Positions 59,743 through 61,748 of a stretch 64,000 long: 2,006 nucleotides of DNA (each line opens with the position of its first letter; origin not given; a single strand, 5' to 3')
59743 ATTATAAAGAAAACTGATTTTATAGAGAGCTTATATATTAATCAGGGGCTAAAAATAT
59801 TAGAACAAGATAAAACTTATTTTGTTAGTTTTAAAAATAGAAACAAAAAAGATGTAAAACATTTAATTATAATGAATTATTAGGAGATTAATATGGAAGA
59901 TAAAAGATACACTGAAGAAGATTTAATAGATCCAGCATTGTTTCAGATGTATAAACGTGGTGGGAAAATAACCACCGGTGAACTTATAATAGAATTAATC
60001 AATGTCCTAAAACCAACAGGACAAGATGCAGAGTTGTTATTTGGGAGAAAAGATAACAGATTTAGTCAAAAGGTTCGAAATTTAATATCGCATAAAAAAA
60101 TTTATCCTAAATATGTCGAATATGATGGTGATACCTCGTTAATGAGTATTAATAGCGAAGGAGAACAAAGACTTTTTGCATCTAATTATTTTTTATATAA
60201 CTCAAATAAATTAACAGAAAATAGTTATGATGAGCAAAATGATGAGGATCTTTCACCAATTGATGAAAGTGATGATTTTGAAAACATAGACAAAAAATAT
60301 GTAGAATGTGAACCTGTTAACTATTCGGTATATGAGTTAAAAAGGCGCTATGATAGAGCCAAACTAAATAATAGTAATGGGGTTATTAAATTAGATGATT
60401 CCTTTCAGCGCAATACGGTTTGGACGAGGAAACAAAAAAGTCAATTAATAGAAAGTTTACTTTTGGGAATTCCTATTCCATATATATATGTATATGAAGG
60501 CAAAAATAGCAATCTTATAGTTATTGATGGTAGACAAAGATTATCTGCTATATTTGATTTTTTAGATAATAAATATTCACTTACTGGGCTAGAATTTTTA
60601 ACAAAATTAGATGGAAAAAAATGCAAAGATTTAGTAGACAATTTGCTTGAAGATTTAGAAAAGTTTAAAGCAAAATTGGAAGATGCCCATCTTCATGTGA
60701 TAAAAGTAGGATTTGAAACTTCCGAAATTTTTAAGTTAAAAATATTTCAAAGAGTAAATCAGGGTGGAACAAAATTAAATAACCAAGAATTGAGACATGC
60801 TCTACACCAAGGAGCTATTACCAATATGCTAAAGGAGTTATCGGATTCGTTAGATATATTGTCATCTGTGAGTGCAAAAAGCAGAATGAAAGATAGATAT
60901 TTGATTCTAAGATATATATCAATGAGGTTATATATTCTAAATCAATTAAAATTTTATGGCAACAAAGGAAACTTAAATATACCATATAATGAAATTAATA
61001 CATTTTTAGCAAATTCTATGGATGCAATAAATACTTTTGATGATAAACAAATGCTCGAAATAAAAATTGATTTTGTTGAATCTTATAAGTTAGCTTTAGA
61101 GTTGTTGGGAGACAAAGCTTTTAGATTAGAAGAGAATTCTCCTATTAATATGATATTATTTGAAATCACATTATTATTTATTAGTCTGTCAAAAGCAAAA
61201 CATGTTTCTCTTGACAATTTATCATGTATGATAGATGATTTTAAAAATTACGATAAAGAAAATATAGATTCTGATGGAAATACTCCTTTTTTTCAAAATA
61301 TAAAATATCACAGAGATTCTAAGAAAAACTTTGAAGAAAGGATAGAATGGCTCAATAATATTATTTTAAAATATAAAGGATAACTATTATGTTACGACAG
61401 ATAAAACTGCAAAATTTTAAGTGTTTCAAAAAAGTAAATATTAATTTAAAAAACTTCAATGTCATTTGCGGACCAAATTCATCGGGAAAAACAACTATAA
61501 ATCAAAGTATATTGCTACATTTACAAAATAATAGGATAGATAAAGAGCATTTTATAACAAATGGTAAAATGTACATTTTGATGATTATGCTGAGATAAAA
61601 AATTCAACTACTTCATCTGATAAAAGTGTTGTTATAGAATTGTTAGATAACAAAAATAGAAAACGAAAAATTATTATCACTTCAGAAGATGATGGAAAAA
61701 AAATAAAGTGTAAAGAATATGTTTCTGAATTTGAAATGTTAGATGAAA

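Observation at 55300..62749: AT-rich single-operon defence island: DpnII-type R-M with three methyltransferases plus extra modules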

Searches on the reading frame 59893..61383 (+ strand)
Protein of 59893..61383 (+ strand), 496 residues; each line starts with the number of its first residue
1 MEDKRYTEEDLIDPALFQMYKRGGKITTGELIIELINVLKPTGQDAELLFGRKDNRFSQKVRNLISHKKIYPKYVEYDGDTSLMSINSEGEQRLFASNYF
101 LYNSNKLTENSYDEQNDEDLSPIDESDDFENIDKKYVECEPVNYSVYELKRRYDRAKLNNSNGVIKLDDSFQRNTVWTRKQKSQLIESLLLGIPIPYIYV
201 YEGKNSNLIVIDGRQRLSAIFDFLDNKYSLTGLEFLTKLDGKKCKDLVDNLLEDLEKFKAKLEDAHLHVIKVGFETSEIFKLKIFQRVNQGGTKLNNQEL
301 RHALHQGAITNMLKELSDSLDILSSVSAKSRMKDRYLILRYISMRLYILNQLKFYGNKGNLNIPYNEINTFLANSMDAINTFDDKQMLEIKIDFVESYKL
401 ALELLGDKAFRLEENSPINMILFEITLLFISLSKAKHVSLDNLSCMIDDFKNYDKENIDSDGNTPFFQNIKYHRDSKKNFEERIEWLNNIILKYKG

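Call 4: search_protein_families(library=pfam, proteins=[window:59893-61383:+], max_evalue=0.01)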
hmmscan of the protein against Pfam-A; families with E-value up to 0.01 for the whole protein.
window:59893-61383:+ (496 aa): 1 family
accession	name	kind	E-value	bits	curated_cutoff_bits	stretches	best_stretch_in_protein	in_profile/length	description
PF03235.19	GmrSD_N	-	4.8e-25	89.3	33.2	1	167-305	13-198/199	GmrSD restriction endonuclease, N-terminal domain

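Call 5: search_protein_families(library=padloc, proteins=[window:59893-61383:+], max_evalue=0.01)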
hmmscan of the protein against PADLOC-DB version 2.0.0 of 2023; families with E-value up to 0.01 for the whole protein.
window:59893-61383:+ (496 aa): 4 families
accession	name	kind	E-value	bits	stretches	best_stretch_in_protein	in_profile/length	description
PDLC03877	NsnA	-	2.6e-80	268.6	1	111-493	23-381/385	-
PDLC04027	PD-T4-2_A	-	1.5e-31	107.7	1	141-451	28-333/363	-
PDLC03418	REase_II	-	9.7e-11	39.4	1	155-310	22-163/372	Type II restriction enzyme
PDLC04709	PDC-M55C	-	1.4e-05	22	0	233-321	166-252/554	-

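Call 6: search_protein_families(library=ncbifam, proteins=[window:59893-61383:+], max_evalue=0.01)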
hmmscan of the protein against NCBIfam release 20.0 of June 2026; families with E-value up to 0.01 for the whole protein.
window:59893-61383:+ (496 aa): 0 families

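Call 18: find_related_loci(query=window:59893-61383:+, collection=genome_contigs, flank=10000)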
Query window:59893-61383:+ (496 aa) in genome_contigs; peptide patterns used: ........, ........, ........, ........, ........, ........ (x = any residue, [..] = any of these).
193 stretches matched a pattern; 2 encode a relative of the query (tblastn E <= 1e-3); 2 distinct loci.
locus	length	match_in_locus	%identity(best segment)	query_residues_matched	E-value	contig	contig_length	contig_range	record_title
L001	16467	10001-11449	50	6-491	7e-143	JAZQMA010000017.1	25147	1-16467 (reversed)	MAG: Acutalibacteraceae bacterium isolate T1900044607_TS20190073.MAGScoT_cleanbin_000018 SGB_762_k141_2777815, whole gen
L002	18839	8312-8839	32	133-305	1e-9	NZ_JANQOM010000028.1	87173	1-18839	MAG: Winogradskyella sp. isolate IP29b_bin.133 k99_1549984, whole genome shotgun sequence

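Call 23: search_protein_families(library=padloc, proteins=[L001:3419-4267:+, L001:4257-4802:+, L001:5345-6769:+, L001:6753-7826:+, L001:7823-8761:+, L001:8841-9974:+, L001:9989-11467:+, L001:11415-12512:+, L001:12514-13395:+, L001:13547-14698:-], max_evalue=0.00001)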
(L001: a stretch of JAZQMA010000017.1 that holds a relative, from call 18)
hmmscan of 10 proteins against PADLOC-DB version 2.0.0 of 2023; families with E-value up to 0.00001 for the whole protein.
L001:3419-4267:+ (282 aa): 46 families (the best 25 are shown)
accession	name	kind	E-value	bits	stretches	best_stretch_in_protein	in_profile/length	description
PDLC02980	AriA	-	4.7e-15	54.3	1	197-243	259-304/304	-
PDLC00290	PtuA1|PtuA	-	2.3e-14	51.6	1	195-254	268-326/414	AAA ATPase domain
PDLC02979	AriA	-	4.9e-14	50.9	1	191-241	322-372/373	-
PDLC04135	mad3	-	1.2e-12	46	0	198-244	285-329/374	mads_3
PDLC04164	AriA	-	3.3e-12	44.5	1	195-241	191-235/253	-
PDLC00273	PtuA1|PtuA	-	3.7e-11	40.7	1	145-243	168-270/375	AAA ATPase domain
PDLC03878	NsnB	-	4.6e-11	41.1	0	41-88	16-52/345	-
PDLC00303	PtuA1|PtuA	-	1e-10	39.3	1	191-243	231-283/386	AAA ATPase domain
PDLC04182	HEC-01A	-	2e-10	38.2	1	198-242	307-351/406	-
PDLC02335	AbiLi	-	3.4e-10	37.5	1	43-243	73-242/326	AbiLi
PDLC00283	PtuA1|PtuA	-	3.8e-10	37.4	1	192-241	293-343/448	AAA ATPase domain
PDLC00266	PtuA1|PtuA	-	4.3e-10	37.5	1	193-242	330-380/483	AAA ATPase domain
PDLC00285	PtuA1|PtuA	-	1e-09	36.2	1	192-267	279-356/432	AAA ATPase domain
PDLC00090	GajA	-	2e-09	34.7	0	32-75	11-53/659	AAA ATPase domain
PDLC02914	ATPase-Toprim_I-B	-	2.2e-09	35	0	138-243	149-249/443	-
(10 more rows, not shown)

L001:4257-4802:+ (181 aa): 0 families

L001:5345-6769:+ (474 aa): 63 families (the best 25 are shown)
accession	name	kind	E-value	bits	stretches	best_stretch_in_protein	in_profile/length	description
PDLC03272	MTase_II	-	1.6e-119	397.7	1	130-471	64-393/407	Type II methyltransferase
PDLC03361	MTase_II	-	8.6e-87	289.8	1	140-469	86-438/455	Type II methyltransferase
PDLC02653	DrmMII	-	6.4e-86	286.3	1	141-472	5-317/333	DrmMII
PDLC03378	MTase_II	-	8.1e-70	233.8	1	141-471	3-333/344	Type II methyltransferase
PDLC03242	MTase_II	-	7.8e-67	224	2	122-349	84-298/409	Type II methyltransferase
PDLC03217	MTase_II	-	1.5e-62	210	2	135-321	16-194/703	Type II methyltransferase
PDLC03716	oMTase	-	1.1e-58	197.1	2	140-329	38-218/349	orphan methyltransferase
PDLC03234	MTase_II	-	2.3e-55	186.4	2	141-334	5-195/375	Type II methyltransferase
PDLC03734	oMTase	-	6.2e-55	184.9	2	142-314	5-172/444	orphan methyltransferase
PDLC00026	DruM2|DruM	-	2.3e-51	173.3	1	141-470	5-320/336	DNA cytosine methylase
PDLC03733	oMTase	-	4.2e-51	172.2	1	141-464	91-454/476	orphan methyltransferase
PDLC03326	MTase_II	-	5.5e-50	168.7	2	142-333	6-198/412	Type II methyltransferase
PDLC00033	DruM2|DruM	-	1.7e-47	160.5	2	142-316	23-196/368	DNA cytosine methylase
PDLC03269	MTase_II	-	1.2e-46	157.7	1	140-343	3-198/437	Type II methyltransferase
PDLC00027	DruM2|DruM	-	2.6e-46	156.7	1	142-330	13-190/361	DNA cytosine methylase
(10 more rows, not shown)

L001:6753-7826:+ (357 aa): 1 family
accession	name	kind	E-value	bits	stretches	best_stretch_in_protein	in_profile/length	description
PDLC03563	REase_II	-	5.9e-91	303.2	1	2-357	5-365/366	Type II restriction enzyme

L001:7823-8761:+ (312 aa): 62 families (the best 25 are shown)
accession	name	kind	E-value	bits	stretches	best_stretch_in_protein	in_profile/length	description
PDLC03272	MTase_II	-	7.7e-102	339.5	1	3-307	77-386/407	Type II methyltransferase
PDLC03378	MTase_II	-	2.2e-68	229.1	1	1-307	3-326/344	Type II methyltransferase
PDLC03361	MTase_II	-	2.8e-60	202.5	1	6-308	92-434/455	Type II methyltransferase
PDLC03234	MTase_II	-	3e-56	189.3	1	5-185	9-194/375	Type II methyltransferase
PDLC02653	DrmMII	-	1e-55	187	1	5-307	9-309/333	DrmMII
PDLC00026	DruM2|DruM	-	6.2e-55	185.1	1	5-308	9-315/336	DNA cytosine methylase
PDLC03217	MTase_II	-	2.1e-54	183.1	2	3-171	24-192/703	Type II methyltransferase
PDLC03326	MTase_II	-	4.2e-53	179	1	5-178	9-191/412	Type II methyltransferase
PDLC03716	oMTase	-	2e-47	160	1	5-307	43-335/349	orphan methyltransferase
PDLC03242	MTase_II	-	1.5e-46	157.1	1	5-307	105-395/409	Type II methyltransferase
PDLC00027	DruM2|DruM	-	4.7e-46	155.8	1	3-178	14-186/361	DNA cytosine methylase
PDLC00033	DruM2|DruM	-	1.4e-44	150.9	1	5-165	26-193/368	DNA cytosine methylase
PDLC03307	MTase_II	-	3.6e-42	143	2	5-127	5-126/382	Type II methyltransferase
PDLC00031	DruM2|DruM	-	1.4e-40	137.6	1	2-176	13-184/361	DNA cytosine methylase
PDLC00030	DruM2|DruM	-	1.6e-40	137.5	1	2-208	7-227/380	DNA cytosine methylase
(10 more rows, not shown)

L001:8841-9974:+ (377 aa): 17 families
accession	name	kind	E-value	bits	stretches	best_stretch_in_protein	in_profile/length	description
PDLC03294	MTase_II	-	2.4e-56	189.4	2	165-377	69-271/272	Type II methyltransferase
PDLC03735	oMTase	-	5.9e-41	138.7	2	176-377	81-282/284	orphan methyltransferase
PDLC03349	MTase_II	-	1.8e-38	130.6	1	8-373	6-354/374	Type II methyltransferase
PDLC03729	oMTase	-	3.5e-31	106.7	2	187-373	86-265/275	orphan methyltransferase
PDLC03383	MTase_II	-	1.6e-29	101.3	2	130-377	67-313/318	Type II methyltransferase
PDLC03261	MTase_II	-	1.5e-25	87.6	2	3-105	20-122/643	Type II methyltransferase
PDLC03266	MTase_II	-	2.3e-24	84.3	2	199-347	105-254/285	Type II methyltransferase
PDLC03247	MTase_II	-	5.4e-21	73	1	8-87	3-86/282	Type II methyltransferase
PDLC03264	MTase_II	-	2.2e-15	54.7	1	190-373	102-279/306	Type II methyltransferase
PDLC04018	PD-Lambda-5_B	-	1.3e-14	52.1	2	244-366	148-264/291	-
PDLC03287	MTase_II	-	9.8e-12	42.4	1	194-377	457-641/646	Type II methyltransferase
PDLC03717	oMTase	-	1e-10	39.5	1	10-87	5-86/285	orphan methyltransferase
PDLC03344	MTase_II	-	7.8e-10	36.8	0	7-81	3-77/154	Type II methyltransferase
PDLC03302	MTase_II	-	2.7e-09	34.4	1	6-99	358-450/626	Type II methyltransferase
PDLC03244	MTase_II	-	9.3e-09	32.8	1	10-84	30-104/295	Type II methyltransferase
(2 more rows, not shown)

L001:9989-11467:+ (492 aa): 4 families
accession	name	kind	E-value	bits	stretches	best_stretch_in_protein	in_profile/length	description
PDLC03877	NsnA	-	1.3e-75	253.1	1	109-489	16-381/385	-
PDLC04027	PD-T4-2_A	-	2e-25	87.6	1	170-481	50-355/363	-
PDLC04709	PDC-M55C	-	8e-09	32.7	0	248-325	178-256/554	-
PDLC03418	REase_II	-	3.3e-08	31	1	152-312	14-161/372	Type II restriction enzyme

L001:11415-12512:+ (365 aa): 104 families (the best 25 are shown)
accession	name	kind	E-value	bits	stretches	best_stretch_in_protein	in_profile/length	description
PDLC03878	NsnB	-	4.2e-88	294.4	1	16-364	1-344/345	-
PDLC04148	HEC-03B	-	1.3e-34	118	2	122-353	208-435/458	-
PDLC02979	AriA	-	3.2e-31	107.5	2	167-301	238-372/373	-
PDLC04707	PDC-M55A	-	2.3e-27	94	1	170-347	217-394/421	-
PDLC04178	HEC-01A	-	2.5e-20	70.9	2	14-60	6-52/399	-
PDLC04175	HEC-01A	-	1.1e-17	62.2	2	16-60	5-49/363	-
PDLC04177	HEC-01A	-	1.3e-17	61.9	2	257-306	295-344/393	-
PDLC02358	Old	-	2.1e-17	61.1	2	15-62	2-49/578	Old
PDLC00067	GajA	-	3.2e-17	60.2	2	15-61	3-49/604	AAA ATPase domain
PDLC02915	ATPase-Toprim_I-B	-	4e-17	60.3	2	252-338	249-328/623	-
PDLC04710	PDC-M56A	-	2.6e-16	57.6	2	261-335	243-319/382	-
PDLC04135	mad3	-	4.9e-16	57.2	1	16-137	1-125/374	mads_3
PDLC00069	GajA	-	6.1e-16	56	2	258-301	334-380/687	AAA ATPase domain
PDLC02980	AriA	-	1.9e-15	55.6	1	256-302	256-303/304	-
PDLC02335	AbiLi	-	9e-15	52.5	1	12-307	45-245/326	AbiLi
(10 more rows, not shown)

L001:12514-13395:+ (293 aa): 0 families

L001:13547-14698:- (383 aa): 0 families

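Call 24: search_protein_families(library=pfam, proteins=[L001:3419-4267:+, L001:4257-4802:+, L001:5345-6769:+, L001:6753-7826:+, L001:7823-8761:+, L001:8841-9974:+, L001:9989-11467:+, L001:11415-12512:+, L001:12514-13395:+, L001:13547-14698:-], max_evalue=0.001)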
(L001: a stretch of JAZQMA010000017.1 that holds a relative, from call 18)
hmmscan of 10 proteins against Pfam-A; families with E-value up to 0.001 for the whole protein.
L001:3419-4267:+ (282 aa): 7 families
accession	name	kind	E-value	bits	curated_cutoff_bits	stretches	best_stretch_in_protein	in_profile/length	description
PF13175.12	AAA_15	-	5.2e-14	53.1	32.1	2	192-241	324-373/374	AAA ATPase domain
PF13304.12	AAA_21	-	4.1e-13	50.5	27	2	197-242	256-303/304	AAA domain, putative AbiEii toxin, Type IV TA system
PF02463.25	SMC_N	-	3e-06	27.3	40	0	192-239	154-199/220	RecF/RecN/SMC N terminal domain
PF13166.12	AAA_13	-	3e-06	26.7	36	1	33-88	3-54/713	AAA domain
PF13476.12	AAA_23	-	5.8e-06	27.5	27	1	32-118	7-78/201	AAA domain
PF00005.33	ABC_tran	-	0.00013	23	25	1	48-92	13-43/137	ABC transporter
PF13521.12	AAA_28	-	0.00099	19.8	27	0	50-72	3-25/164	AAA domain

L001:4257-4802:+ (181 aa): 0 families

L001:5345-6769:+ (474 aa): 4 families
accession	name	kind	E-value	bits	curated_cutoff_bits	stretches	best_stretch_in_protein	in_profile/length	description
PF00145.23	DNA_methylase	-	1.5e-97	327.4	22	1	141-465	1-323/324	C-5 cytosine-specific DNA methylase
PF03852.21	Vsr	-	8.5e-26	90.1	27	1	1-73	1-73/74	DNA mismatch endonuclease Vsr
PF04480.18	DUF559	-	2.1e-05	24.8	20.6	1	93-134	67-108/109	Protein of unknown function (DUF559)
PF18741.7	MTES_1575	-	0.00012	22.5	38.2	0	91-133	53-95/96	REase_MTES_1575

L001:6753-7826:+ (357 aa): 1 family
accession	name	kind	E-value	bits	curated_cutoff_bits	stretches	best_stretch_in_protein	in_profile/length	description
PF09561.16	RE_HpaII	-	4e-116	388.7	25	1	5-356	1-359/359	HpaII restriction endonuclease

L001:7823-8761:+ (312 aa): 1 family
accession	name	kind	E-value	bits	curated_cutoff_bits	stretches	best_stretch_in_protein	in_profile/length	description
PF00145.23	DNA_methylase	-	4.9e-90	302.7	22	1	1-308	1-323/324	C-5 cytosine-specific DNA methylase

L001:8841-9974:+ (377 aa): 1 family
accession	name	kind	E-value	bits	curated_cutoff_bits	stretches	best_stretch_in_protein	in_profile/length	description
PF02086.21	MethyltransfD12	-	4e-31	109.1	22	2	158-353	56-247/253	D12 class N6 adenine-specific DNA methyltransferase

L001:9989-11467:+ (492 aa): 1 family
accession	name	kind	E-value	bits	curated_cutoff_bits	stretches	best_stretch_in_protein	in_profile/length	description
PF03235.19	GmrSD_N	-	1.8e-21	77.6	33.2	1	173-309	12-198/199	GmrSD restriction endonuclease, N-terminal domain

L001:11415-12512:+ (365 aa): 9 families
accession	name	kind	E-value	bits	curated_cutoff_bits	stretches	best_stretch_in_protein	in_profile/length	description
PF13175.12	AAA_15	-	1.2e-27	98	32.1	2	190-301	262-373/374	AAA ATPase domain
PF13304.12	AAA_21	-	2.8e-14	54.3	27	2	257-301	257-302/304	AAA domain, putative AbiEii toxin, Type IV TA system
PF02463.25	SMC_N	-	5.7e-11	42.7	40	1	16-57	1-45/220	RecF/RecN/SMC N terminal domain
PF11398.14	DUF2813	-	1.4e-10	41.5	21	1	257-301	282-324/372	Protein of unknown function (DUF2813)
PF13476.12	AAA_23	-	7.4e-08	33.7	27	1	20-72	2-55/201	AAA domain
PF12476.13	DUF3696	-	5.7e-06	26.9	22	1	314-362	1-52/52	Protein of unknown function (DUF3696)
PF13166.12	AAA_13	-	7.2e-05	22.1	36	0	25-69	5-53/713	AAA domain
PF13555.12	AAA_29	-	0.00033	20.8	27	1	19-59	3-47/61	P-loop containing region of AAA domain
PF13514.12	AAA_27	-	0.00092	19.3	22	0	15-57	1-47/206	AAA domain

L001:12514-13395:+ (293 aa): 0 families

L001:13547-14698:- (383 aa): 0 families

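Call 51: search_protein_families(library=pfam, proteins=[L001:12514-13395:+], max_evalue=5)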
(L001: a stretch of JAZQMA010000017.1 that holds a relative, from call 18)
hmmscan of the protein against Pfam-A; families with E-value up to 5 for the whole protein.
L001:12514-13395:+ (293 aa): 3 families
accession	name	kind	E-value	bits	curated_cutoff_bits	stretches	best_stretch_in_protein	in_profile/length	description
PF05973.20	Gp49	-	0.014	15.9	23.9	1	220-265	21-69/90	Phage derived protein Gp49-like (DUF891)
PF05016.21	ParE_toxin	-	0.031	15.3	23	1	224-267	45-84/89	ParE toxin of type II toxin-antitoxin system, parDE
PF13682.11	CZB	-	0.05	14.4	29.4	1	178-221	27-60/64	Chemoreceptor zinc-binding domain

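Call 81: search_solved_structures(query=window:59893-61383:+, max_evalue=0.01)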
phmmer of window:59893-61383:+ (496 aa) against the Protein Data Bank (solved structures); distinct sequences matched with E-value up to 0.01: 0.

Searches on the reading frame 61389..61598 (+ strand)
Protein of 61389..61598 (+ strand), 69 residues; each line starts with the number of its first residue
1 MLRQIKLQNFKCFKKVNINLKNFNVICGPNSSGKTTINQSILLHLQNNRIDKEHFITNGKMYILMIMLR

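Call 4: search_protein_families(library=pfam, proteins=[window:61389-61598:+], max_evalue=0.01)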
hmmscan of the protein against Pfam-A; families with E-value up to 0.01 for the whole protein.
window:61389-61598:+ (69 aa): 7 families
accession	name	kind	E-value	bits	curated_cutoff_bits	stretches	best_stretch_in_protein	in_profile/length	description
PF13175.12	AAA_15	-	3.4e-13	50.4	32.1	1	1-52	1-54/374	AAA ATPase domain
PF13476.12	AAA_23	-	1.6e-10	42.4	27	1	4-47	1-45/201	AAA domain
PF02463.25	SMC_N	-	1.6e-08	34.7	40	1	1-46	1-49/220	RecF/RecN/SMC N terminal domain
PF13555.12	AAA_29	-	0.00025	21.2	27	1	2-38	1-39/61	P-loop containing region of AAA domain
PF13514.12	AAA_27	-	0.00077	19.5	22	1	2-42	3-47/206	AAA domain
PF13166.12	AAA_13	-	0.00078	18.7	36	1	16-52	10-46/713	AAA domain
PF13304.12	AAA_21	-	0.0038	17.8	27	1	23-43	1-21/304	AAA domain, putative AbiEii toxin, Type IV TA system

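Call 5: search_protein_families(library=padloc, proteins=[window:61389-61598:+], max_evalue=0.01)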
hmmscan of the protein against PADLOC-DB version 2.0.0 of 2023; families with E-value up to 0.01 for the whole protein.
window:61389-61598:+ (69 aa): 126 families (the best 25 are shown)
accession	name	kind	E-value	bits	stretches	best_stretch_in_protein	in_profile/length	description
PDLC03878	NsnB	-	2.4e-17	61.7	1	1-62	1-62/345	-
PDLC02979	AriA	-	3e-14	51.6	1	1-52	1-54/373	-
PDLC04135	mad3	-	1.2e-10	39.4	1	2-49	2-50/374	mads_3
PDLC04148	HEC-03B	-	1.6e-10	38.6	1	1-48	1-48/458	-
PDLC00278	PtuA1|PtuA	-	4.7e-10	37.3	1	2-43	3-45/436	AAA ATPase domain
PDLC00298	PtuA1|PtuA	-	8.1e-10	36.3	1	2-44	3-46/423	AAA ATPase domain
PDLC00067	GajA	-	9.6e-10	35.5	1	2-57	5-62/604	AAA ATPase domain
PDLC00299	PtuA1|PtuA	-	1e-09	36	1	1-52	54-108/535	AAA ATPase domain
PDLC04541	PDC-M25A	-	1.3e-09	35.6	1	1-41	1-41/380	-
PDLC02358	Old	-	1.9e-09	34.9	1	2-58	4-60/578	Old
PDLC02913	ATPase_I-A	-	2.3e-09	34.9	1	2-49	54-104/508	-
PDLC04611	PDC-M38A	-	3.2e-09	34.8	1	1-57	1-58/383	-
PDLC00091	GajA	-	3.9e-09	33.9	1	2-52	3-55/627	AAA ATPase domain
PDLC00279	PtuA1|PtuA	-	4.7e-09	33.9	1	2-65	6-69/416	AAA ATPase domain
PDLC00090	GajA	-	6.2e-09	33.1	1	2-42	3-45/659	AAA ATPase domain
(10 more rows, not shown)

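Call 6: search_protein_families(library=ncbifam, proteins=[window:61389-61598:+], max_evalue=0.01)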
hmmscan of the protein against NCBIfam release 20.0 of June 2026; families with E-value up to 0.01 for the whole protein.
window:61389-61598:+ (69 aa): 17 families
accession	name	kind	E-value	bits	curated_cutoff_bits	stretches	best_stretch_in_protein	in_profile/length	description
NF047739.1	antiphage_MADS3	equivalog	5.8e-11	42.2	420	1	1-38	1-38/427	methylation-associated defense system AAA family ATPase MAD3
TIGR00611.2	recf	equivalog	7e-09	35.3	172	1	2-42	1-42/339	DNA replication/repair protein RecF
NF041760.1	PtuA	equivalog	7e-09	35.1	500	1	2-45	52-96/524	retron Ec78 anti-phage system effector ATPase PtuA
TIGR02169.1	SMC_prok_A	equivalog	1.4e-07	29.6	729.4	1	3-45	3-47/1165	chromosome segregation protein SMC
NF041034.1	Rad50_Sulf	equivalog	5.1e-06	24.6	1000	1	2-60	3-64/872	DNA double-strand break repair ATPase Rad50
NF053563.1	Rkd4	equivalog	1.6e-05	23.3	860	1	2-41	3-43/747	arcadin-4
NF003034.1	PRK03918.1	equivalog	9.2e-05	20.6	700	1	2-46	3-48/878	DNA double-strand break repair ATPase Rad50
NF038234.1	retron_eff_Eco8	equivalog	0.00014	20.6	250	1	2-45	3-47/679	retron Eco8 family effector endonuclease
NF041035.1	Rad50_Halo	equivalog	0.00024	19.6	1000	1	3-45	4-47/883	DNA double-strand break repair ATPase Rad50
NF002572.0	PRK02224.1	equivalog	0.00035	19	1087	1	2-45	3-47/888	DNA double-strand break repair ATPase Rad50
TIGR02788.1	VirB11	equivalog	0.00036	19.7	249.95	1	4-47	127-170/308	P-type DNA transfer ATPase VirB11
TIGR00630.1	uvra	equivalog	0.001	17.3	729.8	1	4-57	617-668/924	excinuclease ABC subunit UvrA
TIGR00618.1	sbcc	subfamily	0.0018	16.2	478.5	1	4-41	5-47/1043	exonuclease subunit SbcC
NF002244.0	PRK01156.1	equivalog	0.0048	15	847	1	3-63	4-67/895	DNA double-strand break repair ATPase Rad50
TIGR01978.1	sufC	equivalog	0.006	16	212.8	1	6-55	9-59/243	Fe-S cluster assembly ATPase SufC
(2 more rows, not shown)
